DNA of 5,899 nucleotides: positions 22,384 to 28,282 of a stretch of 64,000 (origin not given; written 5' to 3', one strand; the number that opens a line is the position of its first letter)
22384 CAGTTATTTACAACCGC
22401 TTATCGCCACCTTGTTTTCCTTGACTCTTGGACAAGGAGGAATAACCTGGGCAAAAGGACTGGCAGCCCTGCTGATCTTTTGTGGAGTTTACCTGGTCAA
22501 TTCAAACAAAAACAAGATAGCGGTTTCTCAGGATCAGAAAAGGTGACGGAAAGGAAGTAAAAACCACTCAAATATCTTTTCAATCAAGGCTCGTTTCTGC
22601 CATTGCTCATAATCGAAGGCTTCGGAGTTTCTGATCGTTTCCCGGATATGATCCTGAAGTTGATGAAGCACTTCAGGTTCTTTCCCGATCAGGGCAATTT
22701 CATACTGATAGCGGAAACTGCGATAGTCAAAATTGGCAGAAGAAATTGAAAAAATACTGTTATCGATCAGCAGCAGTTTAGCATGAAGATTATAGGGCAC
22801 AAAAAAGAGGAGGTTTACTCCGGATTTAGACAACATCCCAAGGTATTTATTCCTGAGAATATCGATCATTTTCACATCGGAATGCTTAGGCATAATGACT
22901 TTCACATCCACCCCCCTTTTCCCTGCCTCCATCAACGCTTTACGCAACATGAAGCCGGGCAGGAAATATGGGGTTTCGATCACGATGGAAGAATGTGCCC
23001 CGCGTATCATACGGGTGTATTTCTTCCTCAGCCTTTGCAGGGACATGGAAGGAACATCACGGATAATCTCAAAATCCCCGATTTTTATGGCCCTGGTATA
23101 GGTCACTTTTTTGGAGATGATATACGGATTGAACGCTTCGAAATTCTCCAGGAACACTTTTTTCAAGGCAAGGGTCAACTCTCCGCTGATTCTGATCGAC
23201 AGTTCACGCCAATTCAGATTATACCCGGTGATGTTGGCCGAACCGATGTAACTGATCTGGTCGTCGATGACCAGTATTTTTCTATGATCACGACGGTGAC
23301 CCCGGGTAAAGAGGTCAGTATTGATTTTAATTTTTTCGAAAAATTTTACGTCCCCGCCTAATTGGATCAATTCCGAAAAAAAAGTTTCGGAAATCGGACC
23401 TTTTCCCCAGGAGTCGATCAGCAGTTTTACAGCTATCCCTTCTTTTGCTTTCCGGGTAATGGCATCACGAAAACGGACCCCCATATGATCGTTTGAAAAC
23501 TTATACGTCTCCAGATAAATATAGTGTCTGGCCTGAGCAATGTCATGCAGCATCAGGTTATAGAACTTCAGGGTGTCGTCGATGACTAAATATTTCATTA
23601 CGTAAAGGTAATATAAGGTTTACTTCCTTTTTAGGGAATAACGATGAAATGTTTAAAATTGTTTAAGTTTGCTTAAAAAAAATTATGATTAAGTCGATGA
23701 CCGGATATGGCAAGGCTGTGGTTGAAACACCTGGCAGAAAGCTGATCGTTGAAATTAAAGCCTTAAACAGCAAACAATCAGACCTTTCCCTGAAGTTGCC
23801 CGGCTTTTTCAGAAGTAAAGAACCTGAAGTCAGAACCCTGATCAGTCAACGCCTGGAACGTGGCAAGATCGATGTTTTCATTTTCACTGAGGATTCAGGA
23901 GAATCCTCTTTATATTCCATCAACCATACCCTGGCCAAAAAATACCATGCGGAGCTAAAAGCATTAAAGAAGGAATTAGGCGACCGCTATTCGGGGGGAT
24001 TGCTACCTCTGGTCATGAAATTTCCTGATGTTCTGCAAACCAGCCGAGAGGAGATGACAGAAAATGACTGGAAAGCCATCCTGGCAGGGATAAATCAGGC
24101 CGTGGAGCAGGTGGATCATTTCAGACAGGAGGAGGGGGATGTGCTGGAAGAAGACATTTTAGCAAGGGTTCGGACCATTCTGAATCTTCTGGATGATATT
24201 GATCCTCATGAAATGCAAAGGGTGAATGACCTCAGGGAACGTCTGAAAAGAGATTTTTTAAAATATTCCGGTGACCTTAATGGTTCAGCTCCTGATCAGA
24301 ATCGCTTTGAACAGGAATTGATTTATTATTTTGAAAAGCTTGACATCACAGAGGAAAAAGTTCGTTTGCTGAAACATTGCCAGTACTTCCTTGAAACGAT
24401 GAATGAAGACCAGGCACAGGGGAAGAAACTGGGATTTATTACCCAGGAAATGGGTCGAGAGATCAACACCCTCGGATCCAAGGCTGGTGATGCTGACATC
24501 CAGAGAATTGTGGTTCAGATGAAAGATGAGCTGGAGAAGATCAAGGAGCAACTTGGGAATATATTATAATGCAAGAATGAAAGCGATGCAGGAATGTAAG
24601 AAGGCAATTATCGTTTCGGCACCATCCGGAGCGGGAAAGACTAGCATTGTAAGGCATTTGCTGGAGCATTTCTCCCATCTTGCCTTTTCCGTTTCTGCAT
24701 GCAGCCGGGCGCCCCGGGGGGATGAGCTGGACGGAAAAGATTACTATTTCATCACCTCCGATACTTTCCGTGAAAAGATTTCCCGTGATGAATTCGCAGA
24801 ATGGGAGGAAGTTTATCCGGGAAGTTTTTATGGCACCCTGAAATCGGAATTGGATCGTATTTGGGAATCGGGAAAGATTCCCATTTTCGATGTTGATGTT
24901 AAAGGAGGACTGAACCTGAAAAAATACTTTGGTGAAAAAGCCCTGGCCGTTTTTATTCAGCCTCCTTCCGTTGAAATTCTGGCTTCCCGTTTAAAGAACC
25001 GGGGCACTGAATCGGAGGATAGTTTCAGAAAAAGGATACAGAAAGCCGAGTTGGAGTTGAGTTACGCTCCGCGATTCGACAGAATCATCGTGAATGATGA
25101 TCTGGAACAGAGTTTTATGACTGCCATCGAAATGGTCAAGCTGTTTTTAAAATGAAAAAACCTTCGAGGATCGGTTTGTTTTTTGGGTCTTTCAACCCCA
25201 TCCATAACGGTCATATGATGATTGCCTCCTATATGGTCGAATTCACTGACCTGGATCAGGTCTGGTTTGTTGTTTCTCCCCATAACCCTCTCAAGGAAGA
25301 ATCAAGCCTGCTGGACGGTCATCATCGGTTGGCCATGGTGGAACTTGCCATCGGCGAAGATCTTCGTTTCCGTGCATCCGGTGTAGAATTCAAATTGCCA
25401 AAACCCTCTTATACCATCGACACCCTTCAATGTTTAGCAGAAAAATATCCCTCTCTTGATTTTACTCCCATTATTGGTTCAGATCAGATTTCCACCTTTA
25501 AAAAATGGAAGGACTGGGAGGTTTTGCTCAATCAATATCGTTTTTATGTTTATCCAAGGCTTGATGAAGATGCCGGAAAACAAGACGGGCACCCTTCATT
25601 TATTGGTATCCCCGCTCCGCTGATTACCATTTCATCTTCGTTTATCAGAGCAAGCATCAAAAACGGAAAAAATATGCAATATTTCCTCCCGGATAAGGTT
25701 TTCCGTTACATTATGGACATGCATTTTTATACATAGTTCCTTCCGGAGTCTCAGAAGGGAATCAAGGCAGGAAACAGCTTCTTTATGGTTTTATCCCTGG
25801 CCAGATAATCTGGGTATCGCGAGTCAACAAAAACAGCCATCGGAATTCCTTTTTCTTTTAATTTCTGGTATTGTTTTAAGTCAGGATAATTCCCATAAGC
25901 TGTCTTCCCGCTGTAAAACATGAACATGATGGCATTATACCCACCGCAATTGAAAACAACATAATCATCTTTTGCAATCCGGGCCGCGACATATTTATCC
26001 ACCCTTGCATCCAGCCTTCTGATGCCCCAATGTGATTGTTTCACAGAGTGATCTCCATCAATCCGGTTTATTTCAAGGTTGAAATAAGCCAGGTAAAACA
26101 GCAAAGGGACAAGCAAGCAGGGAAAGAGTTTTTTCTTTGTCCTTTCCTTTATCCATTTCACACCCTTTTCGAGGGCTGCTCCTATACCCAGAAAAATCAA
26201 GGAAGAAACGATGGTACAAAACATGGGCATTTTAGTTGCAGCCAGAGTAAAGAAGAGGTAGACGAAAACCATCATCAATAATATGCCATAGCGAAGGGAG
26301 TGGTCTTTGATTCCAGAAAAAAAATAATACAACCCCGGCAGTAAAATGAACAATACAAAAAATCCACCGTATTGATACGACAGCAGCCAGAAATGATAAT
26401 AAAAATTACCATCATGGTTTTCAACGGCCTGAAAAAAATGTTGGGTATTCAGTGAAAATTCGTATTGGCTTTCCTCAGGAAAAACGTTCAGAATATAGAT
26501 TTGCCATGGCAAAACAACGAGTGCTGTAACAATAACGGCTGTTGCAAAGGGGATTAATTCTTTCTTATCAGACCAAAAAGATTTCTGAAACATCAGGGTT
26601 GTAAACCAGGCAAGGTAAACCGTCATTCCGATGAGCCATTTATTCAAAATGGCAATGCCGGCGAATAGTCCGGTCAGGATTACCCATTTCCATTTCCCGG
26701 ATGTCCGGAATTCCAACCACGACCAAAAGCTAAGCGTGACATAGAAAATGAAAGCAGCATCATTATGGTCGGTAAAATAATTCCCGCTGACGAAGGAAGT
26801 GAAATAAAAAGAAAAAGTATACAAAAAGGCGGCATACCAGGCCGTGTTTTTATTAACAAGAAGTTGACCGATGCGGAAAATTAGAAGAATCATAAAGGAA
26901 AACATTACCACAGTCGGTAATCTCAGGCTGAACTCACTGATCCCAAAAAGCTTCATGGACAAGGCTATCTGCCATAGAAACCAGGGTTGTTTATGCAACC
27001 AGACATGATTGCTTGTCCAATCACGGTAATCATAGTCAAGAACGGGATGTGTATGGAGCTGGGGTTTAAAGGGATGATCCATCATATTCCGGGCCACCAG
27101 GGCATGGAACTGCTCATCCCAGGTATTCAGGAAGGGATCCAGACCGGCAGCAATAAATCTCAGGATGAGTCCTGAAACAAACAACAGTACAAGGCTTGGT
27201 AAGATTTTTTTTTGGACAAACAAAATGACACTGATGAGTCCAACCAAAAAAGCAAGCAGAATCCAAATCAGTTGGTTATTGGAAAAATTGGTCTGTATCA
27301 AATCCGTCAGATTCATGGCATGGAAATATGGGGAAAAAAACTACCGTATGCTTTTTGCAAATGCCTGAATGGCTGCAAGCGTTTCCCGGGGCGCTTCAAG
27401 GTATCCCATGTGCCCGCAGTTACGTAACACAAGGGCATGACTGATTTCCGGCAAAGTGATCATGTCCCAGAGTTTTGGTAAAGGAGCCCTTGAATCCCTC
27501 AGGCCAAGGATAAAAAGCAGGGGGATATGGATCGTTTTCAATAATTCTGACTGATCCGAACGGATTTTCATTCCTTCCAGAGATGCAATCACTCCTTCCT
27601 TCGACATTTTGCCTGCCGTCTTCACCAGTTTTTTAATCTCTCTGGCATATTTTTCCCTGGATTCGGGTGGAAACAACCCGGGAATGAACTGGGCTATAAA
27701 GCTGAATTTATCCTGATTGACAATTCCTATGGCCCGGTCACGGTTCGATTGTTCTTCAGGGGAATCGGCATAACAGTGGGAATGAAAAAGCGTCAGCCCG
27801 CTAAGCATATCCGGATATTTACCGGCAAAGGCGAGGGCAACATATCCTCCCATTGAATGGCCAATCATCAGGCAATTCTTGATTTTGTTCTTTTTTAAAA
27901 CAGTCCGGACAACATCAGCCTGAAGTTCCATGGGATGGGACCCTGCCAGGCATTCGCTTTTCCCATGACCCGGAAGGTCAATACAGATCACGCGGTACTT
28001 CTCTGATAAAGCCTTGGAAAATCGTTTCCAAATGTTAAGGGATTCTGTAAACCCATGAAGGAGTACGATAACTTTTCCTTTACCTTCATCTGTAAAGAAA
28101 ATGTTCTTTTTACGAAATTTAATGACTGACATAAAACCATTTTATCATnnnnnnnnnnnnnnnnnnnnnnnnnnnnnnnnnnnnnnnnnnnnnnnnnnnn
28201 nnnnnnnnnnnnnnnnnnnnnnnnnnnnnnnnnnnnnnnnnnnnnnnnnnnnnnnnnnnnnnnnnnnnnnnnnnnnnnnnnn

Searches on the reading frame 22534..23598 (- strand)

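Call 72: search_protein_families(library=pfam, proteins=[window:22534-23598:-], max_evalue=0.001)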
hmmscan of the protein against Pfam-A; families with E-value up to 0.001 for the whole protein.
window:22534-23598:- (354 aa): 2 families
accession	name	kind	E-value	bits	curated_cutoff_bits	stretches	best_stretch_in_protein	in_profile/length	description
PF13091.12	PLDc_2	-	1.3e-41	141.9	27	2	195-319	2-129/132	PLD-like domain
PF00614.28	PLDc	-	2.2e-17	62.6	21.9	2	103-125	4-26/28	Phospholipase D Active site motif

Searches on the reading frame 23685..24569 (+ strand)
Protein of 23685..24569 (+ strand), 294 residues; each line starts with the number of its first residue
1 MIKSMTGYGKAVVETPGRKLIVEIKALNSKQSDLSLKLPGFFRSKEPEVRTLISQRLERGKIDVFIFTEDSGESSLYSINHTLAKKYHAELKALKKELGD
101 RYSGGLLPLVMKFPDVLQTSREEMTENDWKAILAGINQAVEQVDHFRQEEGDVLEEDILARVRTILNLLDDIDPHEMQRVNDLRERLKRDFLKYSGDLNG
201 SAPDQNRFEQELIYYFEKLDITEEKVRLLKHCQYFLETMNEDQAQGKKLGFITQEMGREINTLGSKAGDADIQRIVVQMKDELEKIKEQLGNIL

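Call 72: search_protein_families(library=pfam, proteins=[window:23685-24569:+], max_evalue=0.001)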
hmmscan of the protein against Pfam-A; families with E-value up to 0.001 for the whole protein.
window:23685-24569:+ (294 aa): 2 families
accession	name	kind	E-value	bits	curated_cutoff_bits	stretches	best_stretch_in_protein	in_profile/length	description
PF03755.18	YicC-like_N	-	3.4e-40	138.4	25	1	2-155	1-155/156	Endoribonuclease YicC-like, N-terminal region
PF08340.16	YicC-like_C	-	1.3e-37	129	27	1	174-293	3-119/120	Endoribonuclease YicC-like, C-terminal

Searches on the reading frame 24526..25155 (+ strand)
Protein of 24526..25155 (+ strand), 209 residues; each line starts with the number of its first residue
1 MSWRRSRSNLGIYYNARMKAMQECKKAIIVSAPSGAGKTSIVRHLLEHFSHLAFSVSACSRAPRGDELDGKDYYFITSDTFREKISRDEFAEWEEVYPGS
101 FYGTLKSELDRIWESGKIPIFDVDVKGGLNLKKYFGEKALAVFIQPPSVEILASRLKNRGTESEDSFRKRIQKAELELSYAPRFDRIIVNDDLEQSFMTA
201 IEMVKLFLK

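Call 72: search_protein_families(library=pfam, proteins=[window:24526-25155:+], max_evalue=0.001)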
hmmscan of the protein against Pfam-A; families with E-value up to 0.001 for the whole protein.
window:24526-25155:+ (209 aa): 4 families
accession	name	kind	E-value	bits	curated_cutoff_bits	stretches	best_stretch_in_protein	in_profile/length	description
PF00625.27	Guanylate_kin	-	8.2e-42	143.4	25.2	1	26-199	3-174/182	Guanylate kinase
PF13191.12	AAA_16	-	0.0003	21.8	32.6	1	24-85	23-73/167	AAA ATPase domain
PF13238.12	AAA_18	-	0.00065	20.6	29.4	0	28-167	1-119/128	AAA domain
PF20720.3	nSTAND3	-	0.00066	19.8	27.2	0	20-61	12-53/155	Novel STAND NTPase 3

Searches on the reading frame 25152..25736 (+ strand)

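Call 72: search_protein_families(library=pfam, proteins=[window:25152-25736:+], max_evalue=0.001)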
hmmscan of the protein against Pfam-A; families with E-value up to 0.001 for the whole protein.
window:25152-25736:+ (194 aa): 1 family
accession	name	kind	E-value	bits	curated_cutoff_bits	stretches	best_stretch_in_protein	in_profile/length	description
PF01467.32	CTP_transf_like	-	1.1e-18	68.1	21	1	9-167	1-132/133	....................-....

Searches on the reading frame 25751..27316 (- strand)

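Call 72: search_protein_families(library=pfam, proteins=[window:25751-27316:-], max_evalue=0.001)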
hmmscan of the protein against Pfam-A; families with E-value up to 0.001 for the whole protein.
window:25751-27316:- (521 aa): 2 families
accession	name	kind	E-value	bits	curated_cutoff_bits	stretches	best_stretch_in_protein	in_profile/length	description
PF13231.12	PMT_2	-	1.4e-18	68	26.1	1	111-271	4-157/160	Dolichyl-phosphate-mannose-protein mannosyltransferase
PF02366.24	PMT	-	9.7e-13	48.7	22.7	1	109-276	62-235/245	Dolichyl-phosphate-mannose-protein mannosyltransferase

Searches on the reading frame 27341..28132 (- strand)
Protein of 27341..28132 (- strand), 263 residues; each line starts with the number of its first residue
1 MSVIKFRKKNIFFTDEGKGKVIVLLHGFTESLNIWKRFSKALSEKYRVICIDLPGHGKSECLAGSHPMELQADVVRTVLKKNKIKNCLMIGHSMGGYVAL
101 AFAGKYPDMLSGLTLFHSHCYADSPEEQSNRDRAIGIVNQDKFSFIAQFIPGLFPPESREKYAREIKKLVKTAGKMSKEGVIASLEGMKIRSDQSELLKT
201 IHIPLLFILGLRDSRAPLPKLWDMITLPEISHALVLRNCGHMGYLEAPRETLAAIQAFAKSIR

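Call 72: search_protein_families(library=pfam, proteins=[window:27341-28132:-], max_evalue=0.001)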
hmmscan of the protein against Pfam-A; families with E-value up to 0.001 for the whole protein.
window:27341-28132:- (263 aa): 9 families
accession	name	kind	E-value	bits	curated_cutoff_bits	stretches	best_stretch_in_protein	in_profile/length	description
PF00561.26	Abhydrolase_1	-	1.6e-25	90.6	25.8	1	21-247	2-244/245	alpha/beta hydrolase fold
PF12697.13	Abhydrolase_6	-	2.3e-18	68.1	26.3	1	22-253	1-216/217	Alpha/beta hydrolase family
PF12146.15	Hydrolase_4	-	1.2e-16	61.2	27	1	20-123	5-114/239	Serine aminopeptidase, S33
PF03096.20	Ndr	-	4.8e-09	35.8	23.3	1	41-260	51-277/283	Ndr family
PF00975.26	Thioesterase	-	3.4e-06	27.9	26.4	1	26-128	7-110/226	Thioesterase domain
PF00756.26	Esterase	-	8.3e-06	26.2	22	1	75-111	106-141/251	Putative esterase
PF10230.15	LIDHydrolase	-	3.9e-05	23.9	27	1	69-109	66-108/262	Lipid-droplet associated hydrolase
PF07819.20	PGAP1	-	0.00027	21.2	24.3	0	80-102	86-108/233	PGAP1-like alpha/beta domain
PF12695.13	Abhydrolase_5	-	0.0006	20.1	27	0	72-131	43-102/164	Alpha/beta hydrolase family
